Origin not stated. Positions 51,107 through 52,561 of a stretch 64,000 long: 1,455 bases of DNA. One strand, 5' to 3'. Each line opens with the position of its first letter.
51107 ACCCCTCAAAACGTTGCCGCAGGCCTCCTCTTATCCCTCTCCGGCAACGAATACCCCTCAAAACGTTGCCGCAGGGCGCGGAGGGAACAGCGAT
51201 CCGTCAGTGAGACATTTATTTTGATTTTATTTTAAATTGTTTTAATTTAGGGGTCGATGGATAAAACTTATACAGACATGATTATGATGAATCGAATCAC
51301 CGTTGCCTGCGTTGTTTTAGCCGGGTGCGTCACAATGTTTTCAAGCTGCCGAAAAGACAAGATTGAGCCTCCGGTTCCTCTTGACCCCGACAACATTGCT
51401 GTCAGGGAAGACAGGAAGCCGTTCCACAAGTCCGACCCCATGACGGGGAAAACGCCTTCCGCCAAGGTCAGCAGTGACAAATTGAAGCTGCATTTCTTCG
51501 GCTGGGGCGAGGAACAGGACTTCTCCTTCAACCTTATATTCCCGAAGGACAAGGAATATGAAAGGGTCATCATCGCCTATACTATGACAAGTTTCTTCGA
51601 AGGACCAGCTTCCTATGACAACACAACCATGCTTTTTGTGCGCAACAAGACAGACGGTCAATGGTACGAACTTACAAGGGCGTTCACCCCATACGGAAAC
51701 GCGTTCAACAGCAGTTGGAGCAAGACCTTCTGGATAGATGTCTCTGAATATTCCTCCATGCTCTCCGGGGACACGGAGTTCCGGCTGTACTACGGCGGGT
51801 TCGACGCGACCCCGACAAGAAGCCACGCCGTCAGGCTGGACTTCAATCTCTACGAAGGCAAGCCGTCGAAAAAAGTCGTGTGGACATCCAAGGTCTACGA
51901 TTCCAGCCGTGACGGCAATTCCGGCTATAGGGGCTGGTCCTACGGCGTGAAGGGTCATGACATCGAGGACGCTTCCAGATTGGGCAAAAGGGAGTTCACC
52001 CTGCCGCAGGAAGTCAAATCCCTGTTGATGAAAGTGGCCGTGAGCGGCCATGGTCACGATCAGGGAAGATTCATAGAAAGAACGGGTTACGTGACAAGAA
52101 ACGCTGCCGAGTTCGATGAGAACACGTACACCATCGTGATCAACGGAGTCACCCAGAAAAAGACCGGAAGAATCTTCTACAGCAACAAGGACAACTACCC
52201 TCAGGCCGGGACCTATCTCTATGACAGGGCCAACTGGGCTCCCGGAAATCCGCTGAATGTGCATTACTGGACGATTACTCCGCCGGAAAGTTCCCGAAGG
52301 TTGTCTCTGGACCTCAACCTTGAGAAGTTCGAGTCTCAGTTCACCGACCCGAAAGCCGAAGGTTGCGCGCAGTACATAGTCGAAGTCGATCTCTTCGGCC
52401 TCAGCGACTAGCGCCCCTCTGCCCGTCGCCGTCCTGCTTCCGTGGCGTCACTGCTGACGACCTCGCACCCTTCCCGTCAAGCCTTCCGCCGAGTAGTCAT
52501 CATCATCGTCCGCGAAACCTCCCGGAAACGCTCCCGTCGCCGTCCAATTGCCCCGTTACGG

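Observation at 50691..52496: PNGase F cassette flanked by a direct repeat of the lplA 3' end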

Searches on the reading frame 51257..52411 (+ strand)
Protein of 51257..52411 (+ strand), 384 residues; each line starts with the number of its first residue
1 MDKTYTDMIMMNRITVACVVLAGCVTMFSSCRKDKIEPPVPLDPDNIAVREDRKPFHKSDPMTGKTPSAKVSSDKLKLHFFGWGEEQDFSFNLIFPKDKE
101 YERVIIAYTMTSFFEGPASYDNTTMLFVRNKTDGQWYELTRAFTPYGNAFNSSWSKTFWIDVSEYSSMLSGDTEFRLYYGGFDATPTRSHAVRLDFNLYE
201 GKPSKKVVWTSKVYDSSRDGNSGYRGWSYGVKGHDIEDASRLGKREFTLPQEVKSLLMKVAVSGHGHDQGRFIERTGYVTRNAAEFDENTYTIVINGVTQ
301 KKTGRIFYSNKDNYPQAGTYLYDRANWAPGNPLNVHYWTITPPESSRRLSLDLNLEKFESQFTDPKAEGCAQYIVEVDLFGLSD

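Call 5: search_protein_families(library=pfam, proteins=[window:51257-52411:+], max_evalue=0.01)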
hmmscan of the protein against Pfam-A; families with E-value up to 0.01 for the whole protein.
window:51257-52411:+ (384 aa): 1 family
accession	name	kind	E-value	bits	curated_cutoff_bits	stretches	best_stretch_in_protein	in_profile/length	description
PF09113.15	N-glycanase_C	-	4.6e-06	26.9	25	1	244-341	12-107/140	Peptide-N-glycosidase F, C terminal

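Call 11: find_encoding_contigs(protein=window:51257-52411:+, flank=8000, max_places=10)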
Protein window:51257-52411:+ (384 aa): 23 contigs read that carry it; 10 places shown.
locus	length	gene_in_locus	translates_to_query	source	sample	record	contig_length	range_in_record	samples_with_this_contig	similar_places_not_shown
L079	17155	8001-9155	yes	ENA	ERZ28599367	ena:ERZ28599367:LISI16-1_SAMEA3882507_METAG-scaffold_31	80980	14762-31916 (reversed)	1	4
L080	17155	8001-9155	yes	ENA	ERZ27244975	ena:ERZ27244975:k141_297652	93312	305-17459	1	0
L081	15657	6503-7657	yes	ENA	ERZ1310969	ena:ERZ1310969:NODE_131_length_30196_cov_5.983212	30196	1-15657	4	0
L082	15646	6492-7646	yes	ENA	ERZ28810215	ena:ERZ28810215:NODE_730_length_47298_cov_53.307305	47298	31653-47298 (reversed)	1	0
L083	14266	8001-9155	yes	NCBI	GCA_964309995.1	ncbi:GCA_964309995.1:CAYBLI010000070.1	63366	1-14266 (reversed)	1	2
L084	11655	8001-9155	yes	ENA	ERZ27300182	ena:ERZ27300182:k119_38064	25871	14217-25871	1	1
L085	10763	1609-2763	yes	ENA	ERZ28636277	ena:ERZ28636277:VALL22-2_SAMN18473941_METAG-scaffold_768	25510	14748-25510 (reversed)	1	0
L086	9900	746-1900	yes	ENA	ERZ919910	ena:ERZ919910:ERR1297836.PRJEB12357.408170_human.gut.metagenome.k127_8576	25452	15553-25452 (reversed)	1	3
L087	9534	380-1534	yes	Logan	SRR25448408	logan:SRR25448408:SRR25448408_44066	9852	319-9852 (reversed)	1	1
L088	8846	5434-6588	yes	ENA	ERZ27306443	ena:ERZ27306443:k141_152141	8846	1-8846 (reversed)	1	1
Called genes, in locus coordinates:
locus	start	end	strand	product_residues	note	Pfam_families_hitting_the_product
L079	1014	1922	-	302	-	PF13310:Virulence_RhuM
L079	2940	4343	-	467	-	PF07690:MFS_1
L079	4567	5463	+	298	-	PF13419:HAD_2 (faint), PF00702:Hydrolase, PF13344:Hydrolase_6, PF13242:Hydrolase_like, PF09419:PGP_phosphatase (weak)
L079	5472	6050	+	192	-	PF05728:UPF0227, PF12697:Abhydrolase_6 (weak)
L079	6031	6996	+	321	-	PF21948:LplA-B_cat, PF03099:BPL_LplA_LipB (faint), PF10437:Lip_prot_lig_C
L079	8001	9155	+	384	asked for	PF09113:N-glycanase_C (weak)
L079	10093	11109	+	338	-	PF00135:COesterase, PF20434:BD-FAE, PF00326:Peptidase_S9 (faint), PF07859:Abhydrolase_3 (weak)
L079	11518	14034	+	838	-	PF02927:CelD_N, PF00759:Glyco_hydro_9, PF01522:Polysacc_deac_1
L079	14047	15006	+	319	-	PF00480:ROK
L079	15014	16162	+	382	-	PF07690:MFS_1, PF00083:Sugar_tr (weak)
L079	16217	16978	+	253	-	PF13580:SIS_2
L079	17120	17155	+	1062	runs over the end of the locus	PF13620:CarboxypepD_reg, PF13715:CarbopepD_reg_2, PF07715:Plug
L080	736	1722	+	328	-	PF13173:AAA_14, PF13635:DUF4143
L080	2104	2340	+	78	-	-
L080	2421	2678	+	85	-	-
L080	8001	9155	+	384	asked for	PF09113:N-glycanase_C (weak)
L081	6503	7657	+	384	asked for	PF09113:N-glycanase_C (weak)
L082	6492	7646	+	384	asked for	PF09113:N-glycanase_C (weak)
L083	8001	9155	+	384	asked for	PF09113:N-glycanase_C (weak)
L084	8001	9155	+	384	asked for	PF09113:N-glycanase_C (weak)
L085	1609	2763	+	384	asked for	PF09113:N-glycanase_C (weak)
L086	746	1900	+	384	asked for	PF09113:N-glycanase_C (weak)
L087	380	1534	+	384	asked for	PF09113:N-glycanase_C (weak)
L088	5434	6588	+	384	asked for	PF09113:N-glycanase_C (weak)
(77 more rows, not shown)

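Call 14: find_homologous_proteins(query=window:51257-52411:+, max_evalue=0.00001)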
Query window:51257-52411:+ (384 aa): 223 proteins with E <= 0.00001 among 1026 candidates; the best 120 are listed.
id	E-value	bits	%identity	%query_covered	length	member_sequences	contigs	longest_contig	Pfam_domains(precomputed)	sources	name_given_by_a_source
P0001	1.5e-261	885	98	100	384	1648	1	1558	PF09113.16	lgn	-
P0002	6.8e-218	741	83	97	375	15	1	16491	PF09113.16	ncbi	-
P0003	9.3e-218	741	83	97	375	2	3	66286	PF09113.16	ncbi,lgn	-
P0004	4.8e-216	735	83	97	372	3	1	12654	PF09113.16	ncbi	-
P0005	1.7e-208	710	99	80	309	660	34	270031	PF09113.16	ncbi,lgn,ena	-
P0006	1.7e-195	667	74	97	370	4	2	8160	PF09113.16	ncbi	-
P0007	2.6e-192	657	75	97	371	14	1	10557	PF09113.16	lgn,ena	-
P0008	1.0e-178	612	88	80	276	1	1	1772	PF09113.16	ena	-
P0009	1.6e-143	496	58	97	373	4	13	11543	PF09113.16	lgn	-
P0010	1.6e-142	493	62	90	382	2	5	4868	-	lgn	-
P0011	7.7e-137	474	58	95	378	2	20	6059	PF09113.16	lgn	-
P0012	3.6e-135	469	57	96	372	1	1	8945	PF09113.16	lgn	-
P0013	2.6e-134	466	60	88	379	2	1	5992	-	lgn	-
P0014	2.9e-133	463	56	93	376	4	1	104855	-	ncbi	-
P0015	1.4e-132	460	53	97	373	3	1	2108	-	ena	-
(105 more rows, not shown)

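Call 15: find_encoding_contigs(protein=P0003, flank=8000, max_places=4)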
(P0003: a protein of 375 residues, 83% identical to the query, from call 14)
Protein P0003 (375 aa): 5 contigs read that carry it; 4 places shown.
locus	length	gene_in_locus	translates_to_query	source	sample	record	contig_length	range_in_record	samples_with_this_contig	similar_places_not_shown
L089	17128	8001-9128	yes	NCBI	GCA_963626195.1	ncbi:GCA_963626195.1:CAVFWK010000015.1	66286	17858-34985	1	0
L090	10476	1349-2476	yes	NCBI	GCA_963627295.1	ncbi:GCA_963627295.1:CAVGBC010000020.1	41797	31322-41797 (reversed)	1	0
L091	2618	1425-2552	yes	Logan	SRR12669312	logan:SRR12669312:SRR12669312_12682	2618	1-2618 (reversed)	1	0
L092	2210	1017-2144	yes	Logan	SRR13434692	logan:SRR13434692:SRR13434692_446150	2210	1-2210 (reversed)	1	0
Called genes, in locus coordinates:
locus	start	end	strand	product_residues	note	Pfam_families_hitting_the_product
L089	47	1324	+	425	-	PF13173:AAA_14, PF13635:DUF4143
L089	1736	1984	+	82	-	PF17761:DUF1016_N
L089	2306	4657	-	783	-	PF00270:DEAD (weak), PF04851:ResIII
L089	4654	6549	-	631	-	PF01555:N6_N4_Mtase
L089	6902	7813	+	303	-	PF00561:Abhydrolase_1, PF12146:Hydrolase_4, PF12697:Abhydrolase_6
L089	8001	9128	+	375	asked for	PF09113:N-glycanase_C (weak)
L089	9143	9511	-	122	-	-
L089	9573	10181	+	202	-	PF03729:DUF308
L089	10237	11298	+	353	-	PF06580:His_kinase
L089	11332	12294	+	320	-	PF00072:Response_reg, PF04397:LytTR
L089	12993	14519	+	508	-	-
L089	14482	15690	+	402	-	PF00364:Biotin_lipoyl (faint), PF25917:BSH_RND, PF25919:BSH_CusB (weak), PF25973:BSH_CzcB, PF25876:HH_MFP_RND (faint), PF25954:Beta-barrel_RND_2, PF25990:Beta-barrel_YknX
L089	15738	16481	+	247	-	PF00005:ABC_tran, PF13401:AAA_22 (faint), PF13304:AAA_21 (faint)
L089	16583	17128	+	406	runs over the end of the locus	PF12704:MacB_PCD, PF02687:FtsX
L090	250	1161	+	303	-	PF00561:Abhydrolase_1, PF12146:Hydrolase_4, PF12697:Abhydrolase_6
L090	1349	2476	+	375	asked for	PF09113:N-glycanase_C (weak)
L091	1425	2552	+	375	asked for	PF09113:N-glycanase_C (weak)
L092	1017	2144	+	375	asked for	PF09113:N-glycanase_C (weak)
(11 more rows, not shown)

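Call 16: find_encoding_contigs(protein=P0002, flank=8000, max_places=3)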
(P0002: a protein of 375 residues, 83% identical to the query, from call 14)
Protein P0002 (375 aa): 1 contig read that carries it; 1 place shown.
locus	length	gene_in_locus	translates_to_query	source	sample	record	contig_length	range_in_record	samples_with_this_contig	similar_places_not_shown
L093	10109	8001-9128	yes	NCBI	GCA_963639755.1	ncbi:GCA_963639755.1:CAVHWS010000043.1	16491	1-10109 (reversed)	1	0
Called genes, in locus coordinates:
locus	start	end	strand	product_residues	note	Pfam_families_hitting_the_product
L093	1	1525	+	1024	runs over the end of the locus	PF13620:CarboxypepD_reg, PF13715:CarbopepD_reg_2, PF07715:Plug, PF00593:TonB_dep_Rec_b-barrel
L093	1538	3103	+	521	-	PF14322:SusD-like_3, PF07980:SusD_RagB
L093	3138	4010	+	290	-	-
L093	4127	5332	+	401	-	PF00756:Esterase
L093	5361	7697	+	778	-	PF00933:Glyco_hydro_3, PF01915:Glyco_hydro_3_C, PF14310:Fn3-like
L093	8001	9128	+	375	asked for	PF09113:N-glycanase_C (weak)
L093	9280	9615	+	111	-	-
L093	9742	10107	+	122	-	?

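Call 17: find_encoding_contigs(protein=P0007, flank=8000, max_places=3)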
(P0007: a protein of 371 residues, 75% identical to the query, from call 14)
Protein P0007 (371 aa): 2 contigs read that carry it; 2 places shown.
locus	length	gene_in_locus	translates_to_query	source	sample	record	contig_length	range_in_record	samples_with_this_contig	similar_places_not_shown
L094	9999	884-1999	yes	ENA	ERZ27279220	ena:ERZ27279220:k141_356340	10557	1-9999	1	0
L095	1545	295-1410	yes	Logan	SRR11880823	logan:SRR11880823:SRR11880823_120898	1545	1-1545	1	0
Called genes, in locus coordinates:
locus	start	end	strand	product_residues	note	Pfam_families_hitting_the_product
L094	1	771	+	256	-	?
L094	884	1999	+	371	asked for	PF09113:N-glycanase_C (weak)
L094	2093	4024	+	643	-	PF02518:HATPase_c, PF00204:DNA_gyraseB, PF01751:Toprim, PF00986:DNA_gyraseB_C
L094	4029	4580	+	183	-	PF01553:Acyltransferase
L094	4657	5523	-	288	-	PF11449:ArsP_2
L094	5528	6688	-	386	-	PF22544:HYDIN_VesB_CFA65-like_Ig (weak), PF07610:DUF1573, PF15780:ASH (faint), PF07610:DUF1573, PF22544:HYDIN_VesB_CFA65-like_Ig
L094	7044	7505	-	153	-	PF00126:HTH_1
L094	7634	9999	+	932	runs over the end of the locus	PF00675:Peptidase_M16, PF05193:Peptidase_M16_C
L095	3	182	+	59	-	?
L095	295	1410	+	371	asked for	PF09113:N-glycanase_C (weak)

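Call 29: search_solved_structures(query=window:51257-52411:+, max_evalue=1, show_alignments=1)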
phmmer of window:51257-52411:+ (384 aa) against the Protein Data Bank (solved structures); distinct sequences matched with E-value up to 1: 6.
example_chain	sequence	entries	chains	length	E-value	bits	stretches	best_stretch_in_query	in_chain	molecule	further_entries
1pnf_A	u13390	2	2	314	2.1e-17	66.2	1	74-334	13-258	PEPTIDE-N(4)-(N-ACETYL-BETA-D-GLUCOSAMINYL)ASPARAGINE AMIDASE F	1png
3pms_A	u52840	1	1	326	2.3e-17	66.1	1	73-333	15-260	Peptide:N-glycosidase F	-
1pgs_A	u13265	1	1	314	2.4e-17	66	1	74-334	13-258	PEPTIDE-N(4)-(N-ACETYL-BETA-D-GLUCOSAMINYL)ASPARAGINE AMIDASE F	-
7o0e_G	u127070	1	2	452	0.41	12.6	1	140-209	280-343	GH30 family xylanase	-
8cbc_A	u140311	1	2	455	0.43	12.5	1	140-209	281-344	GH30 family xylanase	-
7ncx_AAA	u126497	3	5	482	0.5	12.3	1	140-209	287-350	GH30 family xylanase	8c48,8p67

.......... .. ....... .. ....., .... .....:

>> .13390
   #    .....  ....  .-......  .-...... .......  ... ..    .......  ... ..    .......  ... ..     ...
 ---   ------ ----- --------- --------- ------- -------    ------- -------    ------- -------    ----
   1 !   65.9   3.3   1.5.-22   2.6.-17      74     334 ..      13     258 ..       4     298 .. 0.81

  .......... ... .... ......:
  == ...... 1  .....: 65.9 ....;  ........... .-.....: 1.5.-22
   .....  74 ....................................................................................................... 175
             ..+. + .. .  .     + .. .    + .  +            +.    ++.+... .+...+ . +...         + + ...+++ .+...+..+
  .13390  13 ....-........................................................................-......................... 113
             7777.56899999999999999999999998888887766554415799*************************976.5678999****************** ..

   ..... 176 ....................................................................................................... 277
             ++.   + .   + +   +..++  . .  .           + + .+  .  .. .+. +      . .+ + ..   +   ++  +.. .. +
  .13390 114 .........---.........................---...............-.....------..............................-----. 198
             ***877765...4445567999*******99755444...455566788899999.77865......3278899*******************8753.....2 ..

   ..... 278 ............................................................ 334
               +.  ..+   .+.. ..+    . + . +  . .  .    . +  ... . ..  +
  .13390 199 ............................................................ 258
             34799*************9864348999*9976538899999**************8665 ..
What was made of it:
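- On PNGase F (peptide-N4-(N-acetyl-beta-glucosaminyl)asparagine amidase): phmmer against the PDB hit 1pnf, 1pgs and 3pms at E about 2e-17, query residues 74-334 against chain residues 13-258 (call 29).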

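Call 30: search_protein_families(library=ncbifam, proteins=[window:51257-52411:+], max_evalue=0.01)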
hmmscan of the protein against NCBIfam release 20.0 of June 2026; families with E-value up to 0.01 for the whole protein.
window:51257-52411:+ (384 aa): 0 families
